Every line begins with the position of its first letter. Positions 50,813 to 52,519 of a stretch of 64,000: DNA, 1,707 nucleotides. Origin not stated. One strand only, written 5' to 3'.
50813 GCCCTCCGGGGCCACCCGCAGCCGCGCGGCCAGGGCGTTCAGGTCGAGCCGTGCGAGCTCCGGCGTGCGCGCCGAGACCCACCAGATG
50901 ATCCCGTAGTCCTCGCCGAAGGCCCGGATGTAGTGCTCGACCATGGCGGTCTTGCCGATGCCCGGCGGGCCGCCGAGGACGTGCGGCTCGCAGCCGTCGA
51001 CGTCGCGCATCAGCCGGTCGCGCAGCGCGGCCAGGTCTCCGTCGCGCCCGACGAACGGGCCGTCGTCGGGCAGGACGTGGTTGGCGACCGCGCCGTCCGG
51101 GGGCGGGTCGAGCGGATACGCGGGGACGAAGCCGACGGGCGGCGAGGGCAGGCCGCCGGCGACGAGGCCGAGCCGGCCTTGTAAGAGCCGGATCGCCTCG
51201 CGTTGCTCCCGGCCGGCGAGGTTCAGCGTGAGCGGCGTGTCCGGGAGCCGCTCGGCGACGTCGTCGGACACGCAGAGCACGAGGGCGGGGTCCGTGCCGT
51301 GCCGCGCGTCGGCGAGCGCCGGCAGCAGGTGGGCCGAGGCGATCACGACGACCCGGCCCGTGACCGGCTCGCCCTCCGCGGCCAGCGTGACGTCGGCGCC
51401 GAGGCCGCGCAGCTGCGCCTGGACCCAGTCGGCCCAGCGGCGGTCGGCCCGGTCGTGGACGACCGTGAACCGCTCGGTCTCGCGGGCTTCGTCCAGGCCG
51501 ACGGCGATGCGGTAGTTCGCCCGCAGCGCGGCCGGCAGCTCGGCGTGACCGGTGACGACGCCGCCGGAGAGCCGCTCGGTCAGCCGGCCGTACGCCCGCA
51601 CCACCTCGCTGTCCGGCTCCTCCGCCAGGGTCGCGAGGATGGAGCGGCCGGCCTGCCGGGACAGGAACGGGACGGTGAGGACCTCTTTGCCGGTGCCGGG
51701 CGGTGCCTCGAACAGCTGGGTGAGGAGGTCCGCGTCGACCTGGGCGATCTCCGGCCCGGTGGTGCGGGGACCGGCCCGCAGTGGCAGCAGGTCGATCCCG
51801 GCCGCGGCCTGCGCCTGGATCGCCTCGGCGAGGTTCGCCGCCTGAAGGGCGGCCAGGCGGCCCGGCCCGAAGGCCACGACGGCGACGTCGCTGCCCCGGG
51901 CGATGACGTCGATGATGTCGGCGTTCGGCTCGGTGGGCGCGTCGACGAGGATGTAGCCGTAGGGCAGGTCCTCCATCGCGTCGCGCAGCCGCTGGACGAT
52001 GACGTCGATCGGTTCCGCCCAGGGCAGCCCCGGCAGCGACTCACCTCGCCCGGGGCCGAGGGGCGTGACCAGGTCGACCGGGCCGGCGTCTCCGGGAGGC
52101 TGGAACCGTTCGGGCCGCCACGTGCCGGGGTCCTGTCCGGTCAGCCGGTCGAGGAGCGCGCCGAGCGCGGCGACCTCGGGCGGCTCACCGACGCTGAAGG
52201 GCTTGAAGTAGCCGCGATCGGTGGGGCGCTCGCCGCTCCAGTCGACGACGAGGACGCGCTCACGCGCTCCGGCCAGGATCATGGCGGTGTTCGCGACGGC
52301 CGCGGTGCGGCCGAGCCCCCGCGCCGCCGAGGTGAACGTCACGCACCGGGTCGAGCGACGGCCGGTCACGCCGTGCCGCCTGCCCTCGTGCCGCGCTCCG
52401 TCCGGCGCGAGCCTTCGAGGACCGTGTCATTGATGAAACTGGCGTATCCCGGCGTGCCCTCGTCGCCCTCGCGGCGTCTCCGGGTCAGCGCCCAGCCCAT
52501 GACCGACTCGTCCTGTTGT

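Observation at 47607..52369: TIR / NB-ARC / TPR STAND NTPase with a degenerate ParA-MinD-like N-domain, co-translated with a tandem-roadblock (MglB-like) protein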

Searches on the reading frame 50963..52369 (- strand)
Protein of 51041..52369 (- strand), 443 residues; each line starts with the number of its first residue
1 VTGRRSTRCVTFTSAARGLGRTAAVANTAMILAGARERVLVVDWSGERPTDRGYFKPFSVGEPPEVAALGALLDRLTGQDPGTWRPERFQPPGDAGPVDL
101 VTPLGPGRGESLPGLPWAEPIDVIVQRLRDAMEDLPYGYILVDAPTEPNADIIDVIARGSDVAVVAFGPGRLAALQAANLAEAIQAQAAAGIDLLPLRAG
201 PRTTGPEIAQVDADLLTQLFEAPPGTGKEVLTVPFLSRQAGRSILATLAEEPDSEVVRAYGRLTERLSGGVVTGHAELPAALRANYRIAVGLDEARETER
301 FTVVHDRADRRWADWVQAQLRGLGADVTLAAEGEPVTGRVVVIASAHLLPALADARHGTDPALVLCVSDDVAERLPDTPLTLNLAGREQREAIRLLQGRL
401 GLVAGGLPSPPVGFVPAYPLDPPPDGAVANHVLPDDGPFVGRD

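Call 22: find_homologous_proteins(query=window:51041-52369:-)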
Query seq(443 aa): 8000 candidates shared short words with the query, none scored E <= 0.001.

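Call 43: search_solved_structures(query=A3, max_evalue=1, show_alignments=2)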
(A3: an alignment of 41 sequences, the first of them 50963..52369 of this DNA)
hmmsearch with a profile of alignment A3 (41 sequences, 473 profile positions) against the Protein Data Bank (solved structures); distinct sequences matched with E-value up to 1: 47.
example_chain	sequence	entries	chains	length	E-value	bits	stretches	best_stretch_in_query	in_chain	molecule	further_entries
1wcv_1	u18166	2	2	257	2.3e-14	56.5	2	116-273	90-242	SEGREGATION PROTEIN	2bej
2bek_A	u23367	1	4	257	3.1e-14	56.1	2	116-273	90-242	SEGREGATION PROTEIN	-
4v03_A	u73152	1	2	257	1.1e-09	41.1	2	135-185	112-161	SITE-DETERMINING PROTEIN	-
4v02_A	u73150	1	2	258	1.2e-09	41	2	7-44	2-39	SITE-DETERMINING PROTEIN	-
6z0p_A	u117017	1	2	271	6.8e-08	35.2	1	4-56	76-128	BceF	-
1ion_A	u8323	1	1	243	1.4e-07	34.2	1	7-44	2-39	PROBABLE CELL DIVISION INHIBITOR MIND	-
8ray_B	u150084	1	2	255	2e-07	33.7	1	8-46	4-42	ParA family protein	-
1g3q_A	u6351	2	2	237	4e-06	29.4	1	7-44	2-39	CELL DIVISION INHIBITOR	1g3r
4dzz_A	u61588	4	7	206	4.7e-05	25.8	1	8-45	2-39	Plasmid partitioning protein ParF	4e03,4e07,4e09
5u1g_D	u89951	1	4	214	5.2e-05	25.7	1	8-45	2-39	ParA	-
6iub_A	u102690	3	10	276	5.7e-05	25.6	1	4-48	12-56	SpoOJ regulator (Soj)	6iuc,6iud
8jmj_A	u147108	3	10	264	0.0001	24.7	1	7-48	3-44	SpoOJ regulator (Soj)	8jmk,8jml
8zkc_A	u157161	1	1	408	0.00011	24.6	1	7-46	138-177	Iron-sulfur cluster carrier protein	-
5j1j_A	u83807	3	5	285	0.00013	24.3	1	3-45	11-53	Site-determining protein | Transcriptional antiactivator FleN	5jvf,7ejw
8p53_A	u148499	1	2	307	0.00017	24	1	3-45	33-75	Antiactivator FleN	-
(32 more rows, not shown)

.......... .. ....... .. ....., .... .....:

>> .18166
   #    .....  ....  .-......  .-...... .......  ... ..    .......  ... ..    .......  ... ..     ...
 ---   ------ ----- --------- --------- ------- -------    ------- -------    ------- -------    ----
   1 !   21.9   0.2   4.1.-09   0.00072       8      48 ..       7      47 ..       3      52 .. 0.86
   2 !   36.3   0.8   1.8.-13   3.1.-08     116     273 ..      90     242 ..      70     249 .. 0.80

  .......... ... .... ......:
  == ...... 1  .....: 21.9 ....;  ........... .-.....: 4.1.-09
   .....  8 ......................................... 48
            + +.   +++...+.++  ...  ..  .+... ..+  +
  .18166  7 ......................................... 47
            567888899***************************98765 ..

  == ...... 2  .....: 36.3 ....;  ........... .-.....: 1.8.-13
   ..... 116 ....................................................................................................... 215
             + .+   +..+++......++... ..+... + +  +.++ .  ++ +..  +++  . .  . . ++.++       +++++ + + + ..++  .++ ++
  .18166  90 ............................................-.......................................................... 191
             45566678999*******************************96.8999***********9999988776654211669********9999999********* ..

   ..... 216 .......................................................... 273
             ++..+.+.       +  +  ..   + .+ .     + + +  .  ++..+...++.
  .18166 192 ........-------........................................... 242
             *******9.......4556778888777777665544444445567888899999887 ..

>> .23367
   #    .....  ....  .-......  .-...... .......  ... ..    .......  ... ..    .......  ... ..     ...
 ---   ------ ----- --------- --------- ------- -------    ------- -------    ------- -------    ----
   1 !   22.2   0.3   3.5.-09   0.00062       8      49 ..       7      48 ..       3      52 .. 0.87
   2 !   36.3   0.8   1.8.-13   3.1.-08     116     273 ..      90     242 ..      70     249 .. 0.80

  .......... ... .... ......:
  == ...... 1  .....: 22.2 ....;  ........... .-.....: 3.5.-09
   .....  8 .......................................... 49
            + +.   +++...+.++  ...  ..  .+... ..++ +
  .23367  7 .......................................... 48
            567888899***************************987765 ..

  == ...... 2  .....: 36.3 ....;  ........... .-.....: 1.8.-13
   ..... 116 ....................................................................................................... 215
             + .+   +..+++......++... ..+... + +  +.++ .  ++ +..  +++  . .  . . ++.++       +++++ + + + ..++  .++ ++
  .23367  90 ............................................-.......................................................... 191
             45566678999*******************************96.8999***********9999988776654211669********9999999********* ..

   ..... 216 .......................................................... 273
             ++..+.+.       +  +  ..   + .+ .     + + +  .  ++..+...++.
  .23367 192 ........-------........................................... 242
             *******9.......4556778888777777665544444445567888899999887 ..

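Call 44: predict_structure(alignment_id=A2)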
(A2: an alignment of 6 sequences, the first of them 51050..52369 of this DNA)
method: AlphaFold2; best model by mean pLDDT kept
length: 440 residues; sequences in the alignment: 6
mean_pLDDT: 60.3   pTM: 0.63
mean pLDDT of the five models: 60.3, 57.1, 50.6, 49.7, 40.5
residues with pLDDT >= 90: 15; 70-90: 176; 50-70: 76; < 50: 173
segments of 3 or more residues with pLDDT < 50: 1-4, 49-52, 106-111, 202-211, 222-227, 236-243, 294-310, 322-327, 332-440
pLDDT, mean of each block of 10 residues (from residue 1): 63 82 84 89 66 58 84 83 82 80 57 61 86 88 86 87 82 79 78 68 42 56 51 52 60 78 86 74 63 41 44 51 47 45 43 36 40 35 29 28 25 25 33 29
secondary structure, 60 per line:
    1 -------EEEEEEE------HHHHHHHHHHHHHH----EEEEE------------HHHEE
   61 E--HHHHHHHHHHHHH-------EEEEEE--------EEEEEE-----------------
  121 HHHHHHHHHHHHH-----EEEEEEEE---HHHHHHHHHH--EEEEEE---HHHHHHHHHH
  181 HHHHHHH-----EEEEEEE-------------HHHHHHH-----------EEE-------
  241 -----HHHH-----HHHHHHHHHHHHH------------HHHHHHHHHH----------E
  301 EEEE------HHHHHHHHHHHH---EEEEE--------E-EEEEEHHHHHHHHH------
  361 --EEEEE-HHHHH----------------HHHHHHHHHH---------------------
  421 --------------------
elements in order: E8-14 H21-34 E39-43 E59-61 H64-76 E84-89 E98-103 H121-133 E139-146 H150-159 E162-167 H171-187 E193-199 H213-219 E231-233 H246-249 H255-267 H280-289 E300-304 H311-322 E326-330 E341-345 H346-354 E363-367 H369-373 H390-399

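Call 45: search_protein_families(library=pfam, alignment_id=A3, max_evalue=0.1)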
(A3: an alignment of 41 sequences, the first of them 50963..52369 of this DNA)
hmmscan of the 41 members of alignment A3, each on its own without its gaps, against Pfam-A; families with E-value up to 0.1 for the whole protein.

A. member 1, window:50963-52369:- (469 aa): 2 families
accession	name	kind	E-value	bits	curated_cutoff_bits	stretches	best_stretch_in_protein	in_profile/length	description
PF13676.11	TIR_2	-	0.0024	18.8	28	0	302-331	2-31/122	TIR domain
PF13191.12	AAA_16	-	0.011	16.7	32.6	0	227-320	58-151/167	AAA ATPase domain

B. families by the number of members that match (of 41 scanned): 20 families
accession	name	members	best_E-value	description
PF13676.11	TIR_2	33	2.8e-08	TIR domain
PF13614.12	AAA_31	29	2.6e-07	AAA domain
PF01656.29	CbiA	25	2.6e-07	CobQ/CobB/MinD/ParA nucleotide binding domain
PF06564.18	CBP_BcsQ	22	2.6e-07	Cellulose biosynthesis protein BcsQ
PF10609.15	ParA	14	6e-07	NUBPL iron-transfer P-loop NTPase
PF02374.21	ArsA_ATPase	9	0.0088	Anion-transporting ATPase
PF25199.1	nSTAND_NTPase5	5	0.0064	Novel STAND NTPase 5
PF24404.1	nSTAND_NTPase7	4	0.0047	Novel STAND NTPase 7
PF00142.24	Fer4_NifH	3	0.019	4Fe-4S iron sulfur cluster binding proteins, NifH/frxC family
PF03308.22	MeaB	2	0.0071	Methylmalonyl Co-A mutase-associated GTPase MeaB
PF13191.12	AAA_16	2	0.011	AAA ATPase domain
PF21729.3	IRX15_IRX15L_GXM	2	0.019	IRX15/IRX15L/GXM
PF07015.17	VirC1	2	0.022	VirC1 protein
PF17853.6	GGDEF_2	2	0.022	GGDEF-like domain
PF02310.24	B12-binding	1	0.00033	B12 binding domain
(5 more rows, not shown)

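Call 79: fold_search(model_id=the predicted structure, library=pdb)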
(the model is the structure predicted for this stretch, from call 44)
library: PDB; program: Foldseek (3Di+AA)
matches with E <= 10: 1723; with E <= 0.001: 269
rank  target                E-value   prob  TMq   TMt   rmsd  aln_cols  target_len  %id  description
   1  4rz3_A                8.6e-09  1.00  0.39  0.66   5.6       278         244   16  Crystal structure of the MinD-like ATPase FlhG (released 2015-03-04)
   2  1hyq                  2.3e-08  1.00  0.41  0.71   5.3       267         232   21  MIND BACTERIAL CELL DIVISION REGULATOR FROM A. FULGIDUS (released 2001-03-14)
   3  2bek_B                2.4e-08  1.00  0.39  0.65   5.7       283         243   20  Structure of the bacterial chromosome segregation protein Soj (released 2005-01-12)
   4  4rz2_B                3.4e-08  1.00  0.35  0.56   8.2       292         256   16  Crystal structure of the MinD-like ATPase FlhG (released 2015-03-04)
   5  2bek_A                6.7e-08  1.00  0.39  0.64   5.9       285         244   20  Structure of the bacterial chromosome segregation protein Soj (released 2005-01-12)
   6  4rz2_A                6.7e-08  1.00  0.37  0.58   7.5       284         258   15  Crystal structure of the MinD-like ATPase FlhG (released 2015-03-04)
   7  3ea0_B                7.1e-08  1.00  0.37  0.62   6.5       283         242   17  Crystal Structure of ParA Family ATPase from Chlorobium tepidum TLS (released 2008-09-23)
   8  1wcv                  9.0e-08  1.00  0.38  0.64   5.9       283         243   21  Structure of the bacterial chromosome segregation protein Soj (released 2005-01-12)
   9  5auq_C                1.0e-07  1.00  0.31  0.56   8.4       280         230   15  Crystal structure of ATPase-type HypB in the nucleotide free state (released 2015-06-24)
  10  1vco                  1.6e-07  1.00  0.35  0.30  11.5       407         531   11  Crystal Structure of T.th. HB8 CTP synthetase complex with Glutamine (released 2004-08-31)
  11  1vcm                  2.0e-07  1.00  0.36  0.31  11.7       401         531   12  Crystal Structure of T.th. HB8 CTP synthetase (released 2004-08-31)
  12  2bej                  2.5e-07  1.00  0.39  0.65   5.8       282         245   20  Structure of the bacterial chromosome segregation protein Soj (released 2005-01-12)
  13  3ea0_A                2.8e-07  1.00  0.37  0.62   6.5       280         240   18  Crystal Structure of ParA Family ATPase from Chlorobium tepidum TLS (released 2008-09-23)
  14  9cu0_F                3.2e-07  1.00  0.40  0.58  12.6       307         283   13  Azotobacter vinelandii 1:1:1 MoFeP:FeP:FeSII-Complex (C1 symmetry) (released 2025-01-15)
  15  4v02_B                3.8e-07  1.00  0.42  0.72   4.7       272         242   17  MinC:MinD cell division protein complex, Aquifex aeolicus (released 2015-01-14)
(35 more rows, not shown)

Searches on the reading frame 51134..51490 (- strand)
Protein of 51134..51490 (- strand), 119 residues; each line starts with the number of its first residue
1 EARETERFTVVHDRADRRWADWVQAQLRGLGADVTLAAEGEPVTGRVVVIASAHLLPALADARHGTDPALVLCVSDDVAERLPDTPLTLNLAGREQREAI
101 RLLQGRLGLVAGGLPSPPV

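Call 71: search_solved_structures(query=A10, max_evalue=10, show_alignments=3)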
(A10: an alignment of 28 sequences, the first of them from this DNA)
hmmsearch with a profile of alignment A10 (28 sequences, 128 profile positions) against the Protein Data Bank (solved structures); distinct sequences matched with E-value up to 10: 5.
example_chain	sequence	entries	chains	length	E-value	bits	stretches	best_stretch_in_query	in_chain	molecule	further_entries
3j15_A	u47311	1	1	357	0.11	16.1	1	48-91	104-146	Protein pelota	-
9uub_A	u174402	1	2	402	0.17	15.5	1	48-111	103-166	stilbene synthase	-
8v8n_A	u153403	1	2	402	0.2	15.3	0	49-111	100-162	Chalcone synthase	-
8v8m_A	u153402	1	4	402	0.2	15.3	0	49-111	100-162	Chalcone synthase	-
6dxe_A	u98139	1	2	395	1.6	12.4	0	29-88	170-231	Chalcone synthase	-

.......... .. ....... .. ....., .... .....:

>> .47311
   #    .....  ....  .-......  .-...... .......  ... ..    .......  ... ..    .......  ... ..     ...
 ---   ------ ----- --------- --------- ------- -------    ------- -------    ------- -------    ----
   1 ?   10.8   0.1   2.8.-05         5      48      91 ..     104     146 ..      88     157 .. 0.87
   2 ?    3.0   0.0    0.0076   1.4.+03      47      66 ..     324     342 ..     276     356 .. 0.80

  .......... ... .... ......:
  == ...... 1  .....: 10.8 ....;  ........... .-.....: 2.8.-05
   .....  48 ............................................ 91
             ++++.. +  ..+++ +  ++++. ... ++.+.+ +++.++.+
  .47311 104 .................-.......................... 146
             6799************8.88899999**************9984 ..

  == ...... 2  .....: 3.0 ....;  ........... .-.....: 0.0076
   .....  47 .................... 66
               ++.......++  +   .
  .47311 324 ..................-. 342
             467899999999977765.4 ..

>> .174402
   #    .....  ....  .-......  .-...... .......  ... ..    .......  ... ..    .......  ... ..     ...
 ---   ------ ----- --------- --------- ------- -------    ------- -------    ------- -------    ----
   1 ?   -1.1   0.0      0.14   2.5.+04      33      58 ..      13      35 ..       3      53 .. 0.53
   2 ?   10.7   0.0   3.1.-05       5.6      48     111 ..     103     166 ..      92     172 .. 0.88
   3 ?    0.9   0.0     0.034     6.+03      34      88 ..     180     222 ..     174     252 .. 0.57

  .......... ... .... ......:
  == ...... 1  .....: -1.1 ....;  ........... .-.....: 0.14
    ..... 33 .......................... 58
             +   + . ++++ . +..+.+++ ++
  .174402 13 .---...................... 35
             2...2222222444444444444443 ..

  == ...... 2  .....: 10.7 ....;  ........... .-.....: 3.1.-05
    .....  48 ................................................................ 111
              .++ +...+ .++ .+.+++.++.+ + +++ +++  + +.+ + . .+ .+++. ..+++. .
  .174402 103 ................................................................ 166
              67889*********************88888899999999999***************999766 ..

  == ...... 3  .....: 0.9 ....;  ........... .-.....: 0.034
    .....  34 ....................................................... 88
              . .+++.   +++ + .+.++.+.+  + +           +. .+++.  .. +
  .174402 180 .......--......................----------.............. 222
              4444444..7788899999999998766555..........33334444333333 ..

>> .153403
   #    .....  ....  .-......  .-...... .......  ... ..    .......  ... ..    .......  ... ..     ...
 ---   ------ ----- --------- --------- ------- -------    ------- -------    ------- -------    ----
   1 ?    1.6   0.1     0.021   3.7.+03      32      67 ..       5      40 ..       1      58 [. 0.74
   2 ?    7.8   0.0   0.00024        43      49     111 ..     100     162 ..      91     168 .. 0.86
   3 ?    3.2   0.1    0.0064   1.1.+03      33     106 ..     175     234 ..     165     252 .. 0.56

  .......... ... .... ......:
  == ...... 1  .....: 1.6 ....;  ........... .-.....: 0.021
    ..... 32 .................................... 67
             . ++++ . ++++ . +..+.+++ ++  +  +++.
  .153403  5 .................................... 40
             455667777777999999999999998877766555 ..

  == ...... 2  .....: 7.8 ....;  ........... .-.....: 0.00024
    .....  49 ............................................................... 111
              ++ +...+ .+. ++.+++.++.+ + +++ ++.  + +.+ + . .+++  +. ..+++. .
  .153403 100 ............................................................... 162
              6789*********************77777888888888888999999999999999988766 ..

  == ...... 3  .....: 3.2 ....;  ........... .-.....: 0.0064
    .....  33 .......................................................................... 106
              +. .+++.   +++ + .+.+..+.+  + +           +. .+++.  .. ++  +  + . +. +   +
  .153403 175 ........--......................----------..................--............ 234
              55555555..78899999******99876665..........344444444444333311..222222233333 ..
